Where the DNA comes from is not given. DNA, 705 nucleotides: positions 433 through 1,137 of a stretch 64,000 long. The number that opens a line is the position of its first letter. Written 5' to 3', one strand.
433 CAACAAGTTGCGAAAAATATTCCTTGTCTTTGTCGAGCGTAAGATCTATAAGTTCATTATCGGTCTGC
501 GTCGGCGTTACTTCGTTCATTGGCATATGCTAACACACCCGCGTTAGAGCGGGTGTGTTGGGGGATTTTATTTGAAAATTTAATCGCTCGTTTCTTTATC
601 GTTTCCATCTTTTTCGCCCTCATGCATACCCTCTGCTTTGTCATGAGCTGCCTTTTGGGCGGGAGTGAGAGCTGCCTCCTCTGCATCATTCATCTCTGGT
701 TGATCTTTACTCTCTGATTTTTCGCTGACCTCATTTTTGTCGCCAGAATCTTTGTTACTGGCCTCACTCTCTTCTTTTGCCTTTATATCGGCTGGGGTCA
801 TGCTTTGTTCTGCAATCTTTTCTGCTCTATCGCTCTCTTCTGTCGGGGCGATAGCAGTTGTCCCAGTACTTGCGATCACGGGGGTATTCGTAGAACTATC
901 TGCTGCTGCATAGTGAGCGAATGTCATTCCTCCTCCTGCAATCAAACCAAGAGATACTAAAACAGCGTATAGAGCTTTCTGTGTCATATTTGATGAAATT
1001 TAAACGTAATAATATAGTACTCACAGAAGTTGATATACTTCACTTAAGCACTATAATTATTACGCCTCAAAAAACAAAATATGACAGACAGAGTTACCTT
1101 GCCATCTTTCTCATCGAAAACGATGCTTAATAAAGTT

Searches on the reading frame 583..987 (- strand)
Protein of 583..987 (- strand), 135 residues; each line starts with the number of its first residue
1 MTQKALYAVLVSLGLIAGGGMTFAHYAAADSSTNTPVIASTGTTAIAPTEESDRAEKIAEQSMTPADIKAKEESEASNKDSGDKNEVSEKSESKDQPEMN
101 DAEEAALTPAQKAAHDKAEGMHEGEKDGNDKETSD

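Call 64: search_protein_families(library=pfam, alignment_id=A4, max_evalue=0.00001)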
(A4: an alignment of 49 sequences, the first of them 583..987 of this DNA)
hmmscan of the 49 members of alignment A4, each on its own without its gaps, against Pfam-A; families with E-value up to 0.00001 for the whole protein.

A. member 1, window:583-987:- (135 aa): 0 families

B. families by the number of members that match (of 49 scanned): 65 families (the first 25 are shown)
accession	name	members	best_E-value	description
PF00133.28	tRNA-synt_1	1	2.2e-133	tRNA synthetases class I (I, L, M and V)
PF07724.20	AAA_2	1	5.6e-70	AAA domain (Cdc48 subfamily)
PF01145.31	Band_7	1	7.4e-45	SPFH domain / Band 7 family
PF04402.19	SIMPL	1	1.5e-44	Protein of unknown function (DUF541)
PF09997.14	DUF2238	1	3.1e-44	Predicted membrane protein (DUF2238)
PF02913.24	FAD-oxidase_C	1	3.7e-41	FAD linked oxidases, C-terminal domain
PF01380.27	SIS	1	9.7e-40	SIS domain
PF02424.20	ApbE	1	1.3e-37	ApbE family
PF17871.7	AAA_lid_9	1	3.3e-35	AAA lid domain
PF02678.22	Pirin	1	3.7e-34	Pirin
PF00237.24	Ribosomal_L22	1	9.3e-33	Ribosomal protein L22p/L17e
PF00203.26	Ribosomal_S19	1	2e-32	Ribosomal protein S19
PF13354.11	Beta-lactamase2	1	8.3e-30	Beta-lactamase enzyme family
PF00300.27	His_Phos_1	1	1.4e-28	Histidine phosphatase superfamily (branch 1)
PF03946.19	Ribosomal_L11_N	1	8.4e-28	Ribosomal protein L11, N-terminal domain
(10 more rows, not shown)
